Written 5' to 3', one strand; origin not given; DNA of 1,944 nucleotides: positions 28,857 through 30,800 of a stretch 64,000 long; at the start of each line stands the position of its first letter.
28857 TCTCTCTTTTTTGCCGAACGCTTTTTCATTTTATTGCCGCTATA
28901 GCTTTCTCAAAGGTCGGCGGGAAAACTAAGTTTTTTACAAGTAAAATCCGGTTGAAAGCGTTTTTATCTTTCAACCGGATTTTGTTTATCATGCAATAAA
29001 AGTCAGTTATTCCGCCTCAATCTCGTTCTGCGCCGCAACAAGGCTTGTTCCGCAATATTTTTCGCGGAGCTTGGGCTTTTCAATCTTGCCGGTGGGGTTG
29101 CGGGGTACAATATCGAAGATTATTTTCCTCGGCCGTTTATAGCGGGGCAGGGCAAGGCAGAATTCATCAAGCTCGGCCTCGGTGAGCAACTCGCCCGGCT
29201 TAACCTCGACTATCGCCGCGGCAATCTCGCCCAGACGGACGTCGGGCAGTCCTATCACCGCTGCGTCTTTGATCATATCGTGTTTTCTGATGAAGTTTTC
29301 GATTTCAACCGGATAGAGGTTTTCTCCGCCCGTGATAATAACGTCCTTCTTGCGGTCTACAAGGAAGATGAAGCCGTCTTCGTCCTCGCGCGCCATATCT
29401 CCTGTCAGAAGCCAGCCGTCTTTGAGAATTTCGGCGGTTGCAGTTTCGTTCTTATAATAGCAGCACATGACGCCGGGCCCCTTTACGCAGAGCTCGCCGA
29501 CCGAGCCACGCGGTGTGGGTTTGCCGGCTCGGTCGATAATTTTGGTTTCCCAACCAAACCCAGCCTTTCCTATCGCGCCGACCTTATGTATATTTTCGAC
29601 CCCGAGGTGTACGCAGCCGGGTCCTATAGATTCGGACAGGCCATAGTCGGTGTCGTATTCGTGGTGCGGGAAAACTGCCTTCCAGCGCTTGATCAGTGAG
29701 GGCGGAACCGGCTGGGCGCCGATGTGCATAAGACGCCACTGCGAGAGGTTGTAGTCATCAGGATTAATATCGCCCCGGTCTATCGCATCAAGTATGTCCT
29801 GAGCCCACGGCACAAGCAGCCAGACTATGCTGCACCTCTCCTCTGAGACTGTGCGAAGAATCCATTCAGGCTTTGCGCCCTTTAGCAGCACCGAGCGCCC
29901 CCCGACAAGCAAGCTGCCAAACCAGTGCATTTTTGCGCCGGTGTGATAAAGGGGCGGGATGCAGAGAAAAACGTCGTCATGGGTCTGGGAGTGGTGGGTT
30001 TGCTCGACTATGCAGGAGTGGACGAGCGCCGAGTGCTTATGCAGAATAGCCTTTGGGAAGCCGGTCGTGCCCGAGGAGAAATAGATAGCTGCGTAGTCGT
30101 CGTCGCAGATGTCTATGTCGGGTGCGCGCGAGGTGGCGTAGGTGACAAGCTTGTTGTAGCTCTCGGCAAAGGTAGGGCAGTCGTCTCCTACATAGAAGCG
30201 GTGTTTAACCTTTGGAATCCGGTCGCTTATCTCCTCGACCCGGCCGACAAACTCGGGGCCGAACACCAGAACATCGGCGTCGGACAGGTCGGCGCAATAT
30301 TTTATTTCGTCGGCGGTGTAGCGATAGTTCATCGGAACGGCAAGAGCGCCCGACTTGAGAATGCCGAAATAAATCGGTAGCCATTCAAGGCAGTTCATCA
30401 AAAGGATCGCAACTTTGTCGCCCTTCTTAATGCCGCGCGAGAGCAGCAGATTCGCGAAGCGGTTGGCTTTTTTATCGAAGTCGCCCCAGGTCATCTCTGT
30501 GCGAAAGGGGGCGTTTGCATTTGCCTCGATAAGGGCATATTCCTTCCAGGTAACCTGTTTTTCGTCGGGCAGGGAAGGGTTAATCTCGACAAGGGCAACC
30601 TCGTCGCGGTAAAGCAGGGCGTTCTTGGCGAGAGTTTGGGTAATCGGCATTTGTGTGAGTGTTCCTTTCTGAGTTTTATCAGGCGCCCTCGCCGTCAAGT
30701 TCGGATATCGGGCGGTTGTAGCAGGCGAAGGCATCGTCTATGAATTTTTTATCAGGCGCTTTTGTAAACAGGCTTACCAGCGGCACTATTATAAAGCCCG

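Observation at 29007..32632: T-box leader with an apparent tyrosine (UAC) specifier controls a Na+/solute symporter + acyl-CoA ligase operon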

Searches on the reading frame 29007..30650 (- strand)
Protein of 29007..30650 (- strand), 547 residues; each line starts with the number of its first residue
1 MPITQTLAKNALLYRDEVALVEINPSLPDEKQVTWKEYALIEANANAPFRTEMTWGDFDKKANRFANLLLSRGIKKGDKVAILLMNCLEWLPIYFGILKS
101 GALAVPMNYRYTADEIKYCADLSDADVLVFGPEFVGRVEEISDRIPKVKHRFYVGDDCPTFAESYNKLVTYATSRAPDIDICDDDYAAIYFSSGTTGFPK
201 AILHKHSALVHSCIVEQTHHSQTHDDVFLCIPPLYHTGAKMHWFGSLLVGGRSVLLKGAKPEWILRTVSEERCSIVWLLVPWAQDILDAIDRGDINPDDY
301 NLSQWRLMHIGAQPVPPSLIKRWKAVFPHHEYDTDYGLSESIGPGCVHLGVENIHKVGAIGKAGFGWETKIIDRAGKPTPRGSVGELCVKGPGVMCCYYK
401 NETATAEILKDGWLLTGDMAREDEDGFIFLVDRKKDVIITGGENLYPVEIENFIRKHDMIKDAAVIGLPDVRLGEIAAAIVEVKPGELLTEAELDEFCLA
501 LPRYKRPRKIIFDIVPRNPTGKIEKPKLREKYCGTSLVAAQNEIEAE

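Call 9: search_protein_families(library=pfam, proteins=[window:29007-30650:-])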
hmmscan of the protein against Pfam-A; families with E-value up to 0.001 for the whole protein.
window:29007-30650:- (547 aa): 2 families
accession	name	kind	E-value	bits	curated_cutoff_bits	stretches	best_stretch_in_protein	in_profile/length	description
PF00501.34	AMP-binding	-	1.7e-73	248.1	29.9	1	50-399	19-384/384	AMP-binding enzyme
PF13193.12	AMP-binding_C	-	4.9e-10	40.6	24.5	1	449-522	1-76/76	AMP-binding enzyme C-terminal domain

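Call 10: search_protein_families(library=ncbifam, proteins=[window:29007-30650:-])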
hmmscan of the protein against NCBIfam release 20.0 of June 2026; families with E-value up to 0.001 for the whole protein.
window:29007-30650:- (547 aa): 108 families (the best 25 are shown)
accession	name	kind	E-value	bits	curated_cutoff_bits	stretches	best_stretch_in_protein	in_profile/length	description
NF004837.0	PRK06187.1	subfamily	7.3e-123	410.6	476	1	50-534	31-524/531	long-chain-fatty-acid--CoA ligase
NF006182.0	PRK08316.1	subfamily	1.3e-94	317.5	663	1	51-533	35-518/523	fatty acyl-CoA synthetase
NF005307.0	PRK06839.1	equivalog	3.4e-87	293.2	748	1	50-530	25-491/496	o-succinylbenzoate--CoA ligase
NF005857.1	PRK07786.1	exception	1e-84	284.9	733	1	51-532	33-512/513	fatty-acid--CoA ligase FadD5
NF005801.1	PRK07656.1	equivalog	2.4e-79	267.3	657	1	48-529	22-500/500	FadD3 family acyl-CoA ligase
NF005863.0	PRK07798.1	subfamily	2.9e-79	267.1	543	1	51-524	28-523/540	acyl-CoA synthetase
NF009233.0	PRK12583.1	subfamily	4.3e-78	263.1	832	1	42-531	35-549/558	fatty acid CoA ligase family protein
NF004758.0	PRK06087.1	equivalog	1.7e-76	257.8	736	1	52-532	50-535/548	medium-chain fatty-acid--CoA ligase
NF004797.0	PRK06145.1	equivalog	8.6e-76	255.3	850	1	51-534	26-497/499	acyl-CoA synthetase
NF005676.0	PRK07470.1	equivalog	3.7e-75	253.6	774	1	51-539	44-536/544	acyl-CoA synthetase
NF052269.1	Staph_lig_FadD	equivalog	5.9e-72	242.6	650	1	50-530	25-491/499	long-chain-fatty-acid--CoA ligase FadD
NF005947.1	PRK08008.1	equivalog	5e-71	239.8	651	2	334-528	318-517/518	crotonobetaine/carnitine-CoA ligase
NF052580.1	Str24CoAsynCasG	equivalog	3.8e-70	236.8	750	1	53-527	66-545/548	steroid-24-oyl-CoA synthetase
NF005702.0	PRK07514.1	subfamily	1.4e-69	234.8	558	1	51-533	28-501/506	malonyl-CoA synthase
NF004114.0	PRK05605.1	equivalog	5.7e-69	232.9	766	2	176-531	213-568/575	long-chain-fatty-acid--CoA ligase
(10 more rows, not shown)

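Call 11: find_homologous_proteins(query=window:29007-30650:-, max_evalue=1e-30)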
Query window:29007-30650:- (547 aa): 8000 proteins with E <= 1e-30 among 8000 candidates; the best 120 are listed.
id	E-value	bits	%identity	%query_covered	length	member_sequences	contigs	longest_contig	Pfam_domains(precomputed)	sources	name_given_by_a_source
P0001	0.0e+0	1288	100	100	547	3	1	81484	PF00501.35,PF13193.13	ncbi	-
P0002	0.0e+0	1112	85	100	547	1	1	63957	PF00501.35,PF13193.13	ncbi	-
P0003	0.0e+0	1103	84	100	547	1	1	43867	PF00501.35,PF13193.13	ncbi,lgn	-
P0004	0.0e+0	1094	84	100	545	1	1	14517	PF00501.35,PF13193.13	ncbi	-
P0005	0.0e+0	1092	83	100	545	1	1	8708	PF00501.35,PF13193.13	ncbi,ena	-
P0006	0.0e+0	1088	83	100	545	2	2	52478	PF00501.35,PF13193.13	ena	-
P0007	0.0e+0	1081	82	100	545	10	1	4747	PF00501.35,PF13193.13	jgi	-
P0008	0.0e+0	1078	82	100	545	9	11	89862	PF00501.35,PF13193.13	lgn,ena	-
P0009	0.0e+0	1077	81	100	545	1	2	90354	PF00501.35,PF13193.13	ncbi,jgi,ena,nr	ncbi:MAG: acyl--CoA ligase [Clostridiales bacterium]|nr:acyl--CoA ligase [Clostridiales bacterium]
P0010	0.0e+0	1076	82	100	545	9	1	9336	PF00501.35,PF13193.13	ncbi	-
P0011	0.0e+0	1075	81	100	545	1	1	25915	PF00501.35,PF13193.13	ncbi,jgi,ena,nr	ncbi:MAG TPA: class I adenylate-forming enzyme family protein [Bacillota bacterium]|nr:class I adeny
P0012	0.0e+0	1075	81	100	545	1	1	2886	PF00501.35,PF13193.13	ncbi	-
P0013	0.0e+0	1074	83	100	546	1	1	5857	PF00501.35,PF13193.13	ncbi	-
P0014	0.0e+0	1072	81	100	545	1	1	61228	PF00501.35,PF13193.13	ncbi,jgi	ncbi:MAG: class I adenylate-forming enzyme family protein [Eubacteriales bacterium]|jgi:long-chain a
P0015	0.0e+0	1072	82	100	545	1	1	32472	PF00501.35,PF13193.13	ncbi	-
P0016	0.0e+0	1072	81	100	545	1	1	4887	PF00501.35,PF13193.13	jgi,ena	jgi:acyl-CoA synthetase (AMP-forming)/AMP-acid ligase II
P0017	0.0e+0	1069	81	100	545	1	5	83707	PF00501.35,PF13193.13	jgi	-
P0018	0.0e+0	1069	81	100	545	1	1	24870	PF00501.35,PF13193.13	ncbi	-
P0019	0.0e+0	1068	82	100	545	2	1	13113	PF00501.35,PF13193.13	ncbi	-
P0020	0.0e+0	1068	81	100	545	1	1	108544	PF00501.35,PF13193.13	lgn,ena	-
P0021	0.0e+0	1068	82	100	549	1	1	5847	PF00501.35,PF13193.13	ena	-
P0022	0.0e+0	1067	82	100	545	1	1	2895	PF00501.35,PF13193.13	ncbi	-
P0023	0.0e+0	1067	82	100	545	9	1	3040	PF00501.35,PF13193.13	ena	-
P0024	0.0e+0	1065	81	100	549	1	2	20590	PF00501.35,PF13193.13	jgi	-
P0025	0.0e+0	1062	81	100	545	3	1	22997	PF00501.35,PF13193.13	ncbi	-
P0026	0.0e+0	1061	81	100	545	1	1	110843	PF00501.35,PF13193.13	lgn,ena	-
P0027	0.0e+0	1058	81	100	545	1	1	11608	PF00501.35,PF13193.13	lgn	-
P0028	0.0e+0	1043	80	99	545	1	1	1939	PF00501.35,PF13193.13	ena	-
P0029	0.0e+0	1022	78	100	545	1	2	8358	PF00501.35,PF13193.13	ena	-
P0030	0.0e+0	1021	78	100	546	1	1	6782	PF00501.35,PF13193.13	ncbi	-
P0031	0.0e+0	1018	77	100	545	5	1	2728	PF00501.35,PF13193.13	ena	-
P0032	7.2e-298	1007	77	100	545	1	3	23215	PF00501.35,PF13193.13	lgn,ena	-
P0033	2.2e-297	1005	77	99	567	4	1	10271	PF00501.35,PF13193.13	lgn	-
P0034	6.1e-297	1004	76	99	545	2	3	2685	PF00501.35,PF13193.13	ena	-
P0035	7.4e-297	1003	76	100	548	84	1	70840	PF00501.35,PF13193.13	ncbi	-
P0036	1.1e-296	1003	76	100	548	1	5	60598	PF00501.35,PF13193.13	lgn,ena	-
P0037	2.2e-296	1002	77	99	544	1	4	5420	PF00501.35,PF13193.13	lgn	-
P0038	4.5e-296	1001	76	99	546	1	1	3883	PF00501.35,PF13193.13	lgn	-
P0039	1.5e-295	999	77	99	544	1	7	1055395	PF00501.35,PF13193.13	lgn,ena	-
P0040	1.5e-295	999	76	100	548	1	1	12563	PF00501.35,PF13193.13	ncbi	-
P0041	2.6e-295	998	76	100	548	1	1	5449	PF00501.35,PF13193.13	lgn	-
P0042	2.6e-295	998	75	100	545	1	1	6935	PF00501.35,PF13193.13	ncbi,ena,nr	ncbi:MAG: acyl--CoA ligase [Clostridia bacterium]|nr:acyl--CoA ligase [Clostridia bacterium]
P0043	3.0e-295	998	75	100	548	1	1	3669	PF00501.35,PF13193.13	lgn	-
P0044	3.2e-295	998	76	99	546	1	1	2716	PF00501.35,PF13193.13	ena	-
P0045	4.0e-295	998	75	100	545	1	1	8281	PF00501.35,PF13193.13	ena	-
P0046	4.3e-295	997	75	100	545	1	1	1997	PF00501.35,PF13193.13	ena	-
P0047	4.6e-295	997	77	99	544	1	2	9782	PF00501.35,PF13193.13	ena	-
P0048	5.3e-295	997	76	99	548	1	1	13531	PF00501.35,PF13193.13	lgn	-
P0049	5.3e-295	997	76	100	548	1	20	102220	PF00501.35,PF13193.13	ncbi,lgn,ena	-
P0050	5.4e-295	997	76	100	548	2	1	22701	PF00501.35,PF13193.13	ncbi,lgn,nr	ncbi:MAG: class I adenylate-forming enzyme family protein [Oscillospiraceae bacterium]|nr:class I ad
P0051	5.5e-295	997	75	100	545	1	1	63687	PF00501.35,PF13193.13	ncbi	-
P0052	5.6e-295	997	75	100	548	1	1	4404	PF00501.35,PF13193.13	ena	-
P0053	5.9e-295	997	75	100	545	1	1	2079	PF00501.35,PF13193.13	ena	-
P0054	6.7e-295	997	76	100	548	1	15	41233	PF00501.35,PF13193.13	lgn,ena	-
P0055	7.0e-295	997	77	100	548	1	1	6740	PF00501.35,PF13193.13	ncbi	-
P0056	7.7e-295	997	76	100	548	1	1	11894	PF00501.35,PF13193.13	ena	-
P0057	8.3e-295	996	76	100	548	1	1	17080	PF00501.35,PF13193.13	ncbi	ncbi:MAG: class I adenylate-forming enzyme family protein [Acutalibacteraceae bacterium]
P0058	8.5e-295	996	75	100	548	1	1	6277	PF00501.35,PF13193.13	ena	-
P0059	8.6e-295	996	77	99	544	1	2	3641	PF00501.35,PF13193.13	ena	-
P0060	1.0e-294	996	76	100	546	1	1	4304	PF00501.35,PF13193.13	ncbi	-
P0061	1.2e-294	996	75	100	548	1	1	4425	PF00501.35,PF13193.13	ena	-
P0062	1.3e-294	996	75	100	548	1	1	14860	PF00501.35,PF13193.13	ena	-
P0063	1.3e-294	996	76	99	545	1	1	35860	PF00501.35,PF13193.13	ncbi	-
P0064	1.4e-294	996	76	100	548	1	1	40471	PF00501.35,PF13193.13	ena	-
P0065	1.5e-294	996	75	100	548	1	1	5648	PF00501.35,PF13193.13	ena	-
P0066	1.8e-294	995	76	100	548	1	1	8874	PF00501.35,PF13193.13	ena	-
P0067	1.9e-294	995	76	100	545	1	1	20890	PF00501.35,PF13193.13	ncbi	-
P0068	2.0e-294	995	75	100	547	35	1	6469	PF00501.35,PF13193.13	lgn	-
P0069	2.0e-294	995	76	100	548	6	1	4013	PF00501.35,PF13193.13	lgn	-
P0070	2.2e-294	995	75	100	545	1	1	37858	PF00501.35,PF13193.13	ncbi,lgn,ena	-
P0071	2.4e-294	995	75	100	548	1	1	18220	PF00501.35,PF13193.13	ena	-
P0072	2.9e-294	995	75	100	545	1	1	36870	PF00501.35,PF13193.13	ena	-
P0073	3.1e-294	995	76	99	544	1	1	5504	PF00501.35,PF13193.13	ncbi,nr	ncbi:MAG: AMP-binding protein [Clostridia bacterium]|nr:AMP-binding protein [Clostridia bacterium]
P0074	3.3e-294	995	75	100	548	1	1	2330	PF00501.35,PF13193.13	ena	-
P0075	3.5e-294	994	75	100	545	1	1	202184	PF00501.35,PF13193.13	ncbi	-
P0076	3.7e-294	994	75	100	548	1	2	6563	PF00501.35,PF13193.13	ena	-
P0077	3.7e-294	994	75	100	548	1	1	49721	PF00501.35,PF13193.13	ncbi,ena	-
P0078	3.8e-294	994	76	100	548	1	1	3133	PF00501.35,PF13193.13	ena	-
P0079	3.9e-294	994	75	100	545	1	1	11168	PF00501.35,PF13193.13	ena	-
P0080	4.1e-294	994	75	100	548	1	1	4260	PF00501.35,PF13193.13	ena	-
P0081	4.4e-294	994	76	100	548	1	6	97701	PF00501.35,PF13193.13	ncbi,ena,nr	ncbi:MAG: acyl--CoA ligase [Clostridia bacterium]|nr:acyl--CoA ligase [Clostridia bacterium]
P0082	4.7e-294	994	76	100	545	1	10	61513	PF00501.35,PF13193.13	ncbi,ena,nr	ncbi:MAG: acyl--CoA ligase [Clostridia bacterium]|nr:acyl--CoA ligase [Clostridia bacterium]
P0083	5.1e-294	994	76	100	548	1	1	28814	PF00501.35,PF13193.13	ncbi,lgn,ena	-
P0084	5.1e-294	994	77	99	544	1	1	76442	PF00501.35,PF13193.13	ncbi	-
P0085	5.9e-294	994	75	100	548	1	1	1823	PF00501.35,PF13193.13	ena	-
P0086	6.1e-294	994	75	100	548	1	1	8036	PF00501.35,PF13193.13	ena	-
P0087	6.3e-294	994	76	99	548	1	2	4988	PF00501.35,PF13193.13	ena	-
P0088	6.3e-294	994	75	100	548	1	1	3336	PF00501.35,PF13193.13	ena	-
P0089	6.6e-294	994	76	99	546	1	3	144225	PF00501.35,PF13193.13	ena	-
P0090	6.8e-294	993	76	99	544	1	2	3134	PF00501.35,PF13193.13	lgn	-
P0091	7.4e-294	993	75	100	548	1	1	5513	PF00501.35,PF13193.13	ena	-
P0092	8.4e-294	993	75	100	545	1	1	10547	PF00501.35,PF13193.13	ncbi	-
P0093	8.8e-294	993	74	100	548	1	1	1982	PF00501.35,PF13193.13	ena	-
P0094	9.9e-294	993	76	100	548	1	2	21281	PF00501.35,PF13193.13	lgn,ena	-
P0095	1.0e-293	993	76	100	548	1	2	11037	PF00501.35,PF13193.13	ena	-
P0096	1.1e-293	993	75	99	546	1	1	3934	PF00501.35,PF13193.13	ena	-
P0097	1.1e-293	993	77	99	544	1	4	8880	PF00501.35,PF13193.13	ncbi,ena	-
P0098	1.3e-293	993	76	100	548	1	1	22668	PF00501.35,PF13193.13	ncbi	-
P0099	1.3e-293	992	76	100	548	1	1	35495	PF00501.35,PF13193.13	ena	-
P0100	1.4e-293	992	74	100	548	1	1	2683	PF00501.35,PF13193.13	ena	-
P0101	1.7e-293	992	76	99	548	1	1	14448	PF00501.35,PF13193.13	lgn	-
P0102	1.8e-293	992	77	99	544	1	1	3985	PF00501.35,PF13193.13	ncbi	-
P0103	1.9e-293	992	74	100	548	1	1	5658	PF00501.35,PF13193.13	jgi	-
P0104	2.2e-293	992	75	100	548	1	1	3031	PF00501.35,PF13193.13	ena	-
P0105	2.2e-293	992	76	99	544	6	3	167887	PF00501.35,PF13193.13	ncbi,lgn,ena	-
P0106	2.3e-293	992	76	99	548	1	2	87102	PF00501.35,PF13193.13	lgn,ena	-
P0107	2.3e-293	992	75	100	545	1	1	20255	PF00501.35,PF13193.13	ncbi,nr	ncbi:MAG: acyl--CoA ligase [Ruminococcaceae bacterium]|nr:acyl--CoA ligase [Oscillospiraceae bacteri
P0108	2.4e-293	992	75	100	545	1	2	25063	PF00501.35,PF13193.13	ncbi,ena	-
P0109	2.4e-293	992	76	99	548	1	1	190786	PF00501.35,PF13193.13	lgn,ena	-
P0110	2.7e-293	992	75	100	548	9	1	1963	PF00501.35,PF13193.13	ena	-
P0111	2.9e-293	991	74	100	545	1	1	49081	PF00501.35,PF13193.13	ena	-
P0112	2.9e-293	991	75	100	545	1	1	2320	PF00501.35,PF13193.13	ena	-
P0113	3.0e-293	991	75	100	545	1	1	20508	PF00501.35,PF13193.13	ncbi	-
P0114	3.1e-293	991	77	99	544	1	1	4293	PF00501.35,PF13193.13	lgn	-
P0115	3.1e-293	991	76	99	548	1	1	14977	PF00501.35,PF13193.13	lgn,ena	-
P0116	3.2e-293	991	75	100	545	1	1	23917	PF00501.35,PF13193.13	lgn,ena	-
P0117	3.2e-293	991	75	100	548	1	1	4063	PF00501.35,PF13193.13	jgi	jgi:acyl-CoA synthetase (AMP-forming)/AMP-acid ligase II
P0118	3.6e-293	991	75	100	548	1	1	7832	PF00501.35,PF13193.13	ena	-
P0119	3.9e-293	991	75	100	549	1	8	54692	PF00501.35,PF13193.13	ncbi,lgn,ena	-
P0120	4.0e-293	991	74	100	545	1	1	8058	PF00501.35,PF13193.13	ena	-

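Call 13: find_related_loci(query=window:29007-30650:-, collection=genome_contigs, flank=6000)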
Query window:29007-30650:- (547 aa) in genome_contigs; peptide patterns used: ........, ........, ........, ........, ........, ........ (x = any residue, [..] = any of these).
600 stretches matched a pattern (row limit reached: there are more); 599 encode a relative of the query (tblastn E <= 1e-3); the best 80 are kept; 80 distinct loci.
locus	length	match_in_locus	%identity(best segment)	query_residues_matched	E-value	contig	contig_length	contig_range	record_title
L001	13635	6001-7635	84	1-545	0e+0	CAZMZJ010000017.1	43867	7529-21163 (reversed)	MAG TPA_asm: uncultured Lachnospiraceae bacterium isolate binchicken_co117_82 genome assembly, contig: NODE_1596_length_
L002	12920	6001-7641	77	1-547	0e+0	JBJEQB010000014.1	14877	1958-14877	MAG: Acutalibacteraceae bacterium isolate LOHA04_bin.002 NODE_1437_length_14877_cov_23.682971, whole genome shotgun sequ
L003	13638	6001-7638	75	1-546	0e+0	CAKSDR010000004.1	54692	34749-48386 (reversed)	MAG: uncultured Eubacteriales bacterium isolate REFINED_METABAT215_TOP10_CONTIGS_1500_ASSEMBLY_K77_MERGED__Hadza_MoBio_h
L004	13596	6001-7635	76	1-545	0e+0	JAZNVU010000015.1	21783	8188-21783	MAG: Acutalibacteraceae bacterium isolate T1900044788_TS20190254.MAGScoT_cleanbin_000011 SGB_2624_k141_211863, whole gen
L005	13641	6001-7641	75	1-547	0e+0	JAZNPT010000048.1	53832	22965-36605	MAG: Acutalibacteraceae bacterium isolate T1900044832_TS20190298.MAGScoT_cleanbin_000010 SGB_2900_k141_342741, whole gen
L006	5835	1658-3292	75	1-545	0e+0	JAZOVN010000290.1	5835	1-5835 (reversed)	MAG: Acutalibacteraceae bacterium isolate T1900045525_YK20190219.MAGScoT_cleanbin_000042 SGB_7688_k141_117717, whole gen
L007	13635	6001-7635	74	1-545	0e+0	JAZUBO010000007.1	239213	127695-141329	MAG: Acutalibacteraceae bacterium isolate T1900045317_YK20190006.MAGScoT_cleanbin_000019 SGB_6312_k141_402231, whole gen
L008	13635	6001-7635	74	1-545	0e+0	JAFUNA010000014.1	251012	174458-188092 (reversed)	MAG: Clostridia bacterium isolate RGIG4643 Roe_deer_Rectum-4__c2117, whole genome shotgun sequence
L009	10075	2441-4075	74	1-545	0e+0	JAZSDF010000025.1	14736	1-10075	MAG: Acutalibacteraceae bacterium isolate T1900044600_TS20190066.MAGScoT_cleanbin_000042 SGB_687_k141_2720724, whole gen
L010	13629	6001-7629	76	1-543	0e+0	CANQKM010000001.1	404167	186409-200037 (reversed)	MAG: uncultured Clostridia bacterium isolate Lapin-030__bin80 genome assembly, contig: Lapin-030__NODE_4_length_404167_c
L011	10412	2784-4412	74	1-543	0e+0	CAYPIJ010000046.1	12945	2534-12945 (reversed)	MAG TPA_asm: uncultured Oscillospiraceae bacterium isolate SRP350583_co1_449 genome assembly, contig: NODE_8255_length_1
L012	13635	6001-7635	74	1-545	0e+0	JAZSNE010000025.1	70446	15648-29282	MAG: Acutalibacteraceae bacterium isolate T1900044552_TS20190018.MAGScoT_cleanbin_000014 SGB_248_k141_2595027, whole gen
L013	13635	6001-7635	74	1-545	0e+0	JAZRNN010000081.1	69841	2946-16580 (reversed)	MAG: Clostridia bacterium isolate T1900045408_YK20190098.MAGScoT_cleanbin_000003 SGB_7000_k141_3119900, whole genome sho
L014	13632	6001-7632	75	1-544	0e+0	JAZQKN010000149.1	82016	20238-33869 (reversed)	MAG: Acutalibacteraceae bacterium isolate T1900044614_TS20190080.MAGScoT_cleanbin_000022 SGB_831_k141_2617836, whole gen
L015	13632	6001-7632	75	1-544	0e+0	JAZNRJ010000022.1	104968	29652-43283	MAG: Acutalibacteraceae bacterium isolate T1900044817_TS20190283.MAGScoT_cleanbin_000002 SGB_2823_k141_2474666, whole ge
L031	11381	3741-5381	73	1-545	0e+0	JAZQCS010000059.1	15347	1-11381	MAG: Clostridia bacterium isolate T1900044637_TS20190103.MAGScoT_cleanbin_000068 SGB_1189_k141_604721, whole genome shot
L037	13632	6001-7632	72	1-544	0e+0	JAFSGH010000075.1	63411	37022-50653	MAG: Clostridia bacterium isolate RGIG3116 Goat_Rectum-6__c704229, whole genome shotgun sequence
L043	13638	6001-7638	74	1-543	0e+0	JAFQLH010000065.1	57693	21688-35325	MAG: Oscillospiraceae bacterium isolate RGIG1923 Goat_Cecum.Co__c2610104, whole genome shotgun sequence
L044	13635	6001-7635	72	1-545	0e+0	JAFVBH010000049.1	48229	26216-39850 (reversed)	MAG: Clostridia bacterium isolate RGIG5014 Roe_deer_Rumen-5__c322480, whole genome shotgun sequence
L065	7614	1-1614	72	7-544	0e+0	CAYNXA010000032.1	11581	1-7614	MAG TPA_asm: uncultured Oscillospiraceae bacterium isolate SRP350583_co2_451 genome assembly, contig: NODE_8370_length_1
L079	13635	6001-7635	71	1-545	0e+0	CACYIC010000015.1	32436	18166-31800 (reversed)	MAG: uncultured Ruminococcus sp. isolate RUG11959 genome assembly, contig: RUG11959_asm_15, whole genome shotgun sequenc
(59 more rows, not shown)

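Call 19: search_solved_structures(query=window:29007-30650:-, max_evalue=1e-20)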
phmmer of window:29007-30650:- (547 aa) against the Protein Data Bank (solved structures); distinct sequences matched with E-value up to 1e-20: 106 (the best 60 are shown).
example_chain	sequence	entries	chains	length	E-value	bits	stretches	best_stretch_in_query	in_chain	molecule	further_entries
8r2q_A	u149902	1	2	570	6e-70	239.2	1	50-533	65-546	Probable fatty-acid-CoA ligase FadD5 (Fatty-acid-CoA synthetase) (Fatty-acid-CoA synthase)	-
3r44_A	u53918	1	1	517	1.4e-68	234.7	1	50-535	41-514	fatty acyl CoA synthetase FADD13 (FATTY-ACYL-CoA SYNTHETASE)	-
8weu_A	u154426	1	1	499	6.3e-63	216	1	50-532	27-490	Fatty-acyl-CoA synthase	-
8wev_A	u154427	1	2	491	7.3e-63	215.8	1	50-532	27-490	Feruloyl-CoA Synthetase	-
3ivr_A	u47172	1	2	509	3.1e-58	200.5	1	52-529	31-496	Putative long-chain-fatty-acid CoA ligase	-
5bsw_A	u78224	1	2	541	1.4e-56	195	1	50-532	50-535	4-coumarate--CoA ligase 2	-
5u95_A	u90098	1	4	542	2.9e-56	194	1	50-532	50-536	4-coumarate--CoA ligase 2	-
5bsm_A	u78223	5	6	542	3e-56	193.9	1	50-532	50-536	4-coumarate--CoA ligase 2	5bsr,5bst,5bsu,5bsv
8r2r_A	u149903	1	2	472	1.8e-54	188.1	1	50-458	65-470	Probable fatty-acid-CoA ligase FadD5 (Fatty-acid-CoA synthetase) (Fatty-acid-CoA synthase)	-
3a9u_A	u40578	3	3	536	2.2e-54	187.8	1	53-534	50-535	4-coumarate--CoA ligase | 4-coumarate:CoA ligase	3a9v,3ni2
4fuq_A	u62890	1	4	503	2.8e-53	184.1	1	53-532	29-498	Malonyl CoA synthetase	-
4fut_A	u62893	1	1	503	1.9e-52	181.4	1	53-532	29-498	Malonyl CoA synthetase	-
4gxq_A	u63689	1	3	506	2.1e-52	181.2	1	53-532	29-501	Malonyl CoA synthetase, Benzoate-CoA ligase Chimeric protein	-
3tsy_A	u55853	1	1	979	5.2e-52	179.9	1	36-533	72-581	Fusion Protein 4-coumarate--CoA ligase 1, Resveratrol synthase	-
4gxr_A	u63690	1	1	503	1.7e-51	178.2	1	53-532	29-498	Malonyl CoA synthetase, Benzoate-CoA ligase Chimeric protein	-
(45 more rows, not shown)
